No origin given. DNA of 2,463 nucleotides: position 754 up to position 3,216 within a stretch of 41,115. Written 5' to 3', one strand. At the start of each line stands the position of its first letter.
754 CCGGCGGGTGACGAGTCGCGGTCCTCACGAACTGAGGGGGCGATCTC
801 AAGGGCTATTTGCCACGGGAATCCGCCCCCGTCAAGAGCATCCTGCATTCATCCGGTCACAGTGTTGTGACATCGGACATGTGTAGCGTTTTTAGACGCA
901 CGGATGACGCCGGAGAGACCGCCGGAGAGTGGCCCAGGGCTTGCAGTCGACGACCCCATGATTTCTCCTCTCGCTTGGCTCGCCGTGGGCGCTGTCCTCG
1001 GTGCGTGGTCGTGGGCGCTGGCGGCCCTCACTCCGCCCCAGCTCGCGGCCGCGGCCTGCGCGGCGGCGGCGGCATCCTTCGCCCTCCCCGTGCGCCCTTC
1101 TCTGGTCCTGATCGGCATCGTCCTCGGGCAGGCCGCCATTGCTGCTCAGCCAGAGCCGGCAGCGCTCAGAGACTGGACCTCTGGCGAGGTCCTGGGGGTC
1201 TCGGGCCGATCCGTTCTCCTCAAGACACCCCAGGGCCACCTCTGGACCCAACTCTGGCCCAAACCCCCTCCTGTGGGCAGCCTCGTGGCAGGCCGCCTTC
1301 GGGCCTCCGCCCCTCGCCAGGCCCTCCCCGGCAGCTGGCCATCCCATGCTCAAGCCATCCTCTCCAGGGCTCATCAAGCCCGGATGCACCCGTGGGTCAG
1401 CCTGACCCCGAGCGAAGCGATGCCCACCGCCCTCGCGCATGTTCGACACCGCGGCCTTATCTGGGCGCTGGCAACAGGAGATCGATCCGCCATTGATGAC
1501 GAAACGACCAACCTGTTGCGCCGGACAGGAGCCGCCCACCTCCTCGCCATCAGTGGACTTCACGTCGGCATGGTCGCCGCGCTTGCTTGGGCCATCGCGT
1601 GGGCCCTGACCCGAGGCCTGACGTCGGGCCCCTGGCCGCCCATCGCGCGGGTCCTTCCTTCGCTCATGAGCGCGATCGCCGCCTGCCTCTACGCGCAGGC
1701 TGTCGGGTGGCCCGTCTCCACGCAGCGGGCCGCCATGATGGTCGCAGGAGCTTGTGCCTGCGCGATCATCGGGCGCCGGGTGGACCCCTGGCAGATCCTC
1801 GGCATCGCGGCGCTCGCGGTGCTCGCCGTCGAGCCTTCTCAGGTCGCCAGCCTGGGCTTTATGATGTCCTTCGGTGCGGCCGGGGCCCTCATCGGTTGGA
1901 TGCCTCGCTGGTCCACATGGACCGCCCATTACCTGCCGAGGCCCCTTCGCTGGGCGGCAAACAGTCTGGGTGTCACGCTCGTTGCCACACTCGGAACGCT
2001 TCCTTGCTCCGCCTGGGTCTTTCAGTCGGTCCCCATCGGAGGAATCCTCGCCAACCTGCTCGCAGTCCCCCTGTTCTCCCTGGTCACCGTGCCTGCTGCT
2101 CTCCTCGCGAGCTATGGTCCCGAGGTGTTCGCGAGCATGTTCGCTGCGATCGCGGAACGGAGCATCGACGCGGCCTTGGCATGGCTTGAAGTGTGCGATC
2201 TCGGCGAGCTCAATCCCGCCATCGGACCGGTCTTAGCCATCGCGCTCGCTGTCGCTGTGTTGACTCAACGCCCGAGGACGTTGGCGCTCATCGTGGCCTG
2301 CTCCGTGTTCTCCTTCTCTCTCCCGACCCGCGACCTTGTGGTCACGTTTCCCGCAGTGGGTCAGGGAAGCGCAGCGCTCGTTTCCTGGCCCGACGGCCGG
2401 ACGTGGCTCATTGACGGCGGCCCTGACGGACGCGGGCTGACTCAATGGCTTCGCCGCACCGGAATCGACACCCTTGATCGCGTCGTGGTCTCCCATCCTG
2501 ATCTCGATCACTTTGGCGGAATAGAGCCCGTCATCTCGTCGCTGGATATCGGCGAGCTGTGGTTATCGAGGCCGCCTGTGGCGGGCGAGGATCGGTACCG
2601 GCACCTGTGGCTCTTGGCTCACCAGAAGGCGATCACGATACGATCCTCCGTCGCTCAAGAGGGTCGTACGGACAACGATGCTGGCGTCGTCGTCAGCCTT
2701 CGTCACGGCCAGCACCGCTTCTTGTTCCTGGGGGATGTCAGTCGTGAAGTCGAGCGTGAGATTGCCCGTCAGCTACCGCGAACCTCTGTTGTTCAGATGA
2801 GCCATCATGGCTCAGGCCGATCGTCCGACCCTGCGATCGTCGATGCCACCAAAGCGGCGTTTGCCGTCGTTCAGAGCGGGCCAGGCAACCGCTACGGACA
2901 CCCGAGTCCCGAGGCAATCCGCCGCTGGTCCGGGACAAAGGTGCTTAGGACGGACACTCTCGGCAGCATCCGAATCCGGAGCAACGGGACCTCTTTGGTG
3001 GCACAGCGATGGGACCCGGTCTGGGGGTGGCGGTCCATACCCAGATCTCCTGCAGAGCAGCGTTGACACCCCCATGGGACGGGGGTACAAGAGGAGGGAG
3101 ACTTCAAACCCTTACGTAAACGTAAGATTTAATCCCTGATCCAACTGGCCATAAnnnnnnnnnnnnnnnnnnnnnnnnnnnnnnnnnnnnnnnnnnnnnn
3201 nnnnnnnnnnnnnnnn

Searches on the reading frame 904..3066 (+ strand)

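Call 3: search_protein_families(library=pfam, proteins=[window:904-3066:+], max_evalue=0.01)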
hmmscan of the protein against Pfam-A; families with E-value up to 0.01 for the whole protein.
window:904-3066:+ (720 aa): 3 families
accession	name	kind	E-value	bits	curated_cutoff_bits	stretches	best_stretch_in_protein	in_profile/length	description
PF03772.21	Competence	-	1.3e-53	182.5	23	1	189-451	1-258/270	Competence protein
PF00753.33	Lactamase_B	-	3.8e-11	43.7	22.7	1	485-618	3-156/196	Metallo-beta-lactamase superfamily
PF12706.13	Lactamase_B_2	-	0.00012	22.2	27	1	500-543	2-50/200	Beta-lactamase superfamily domain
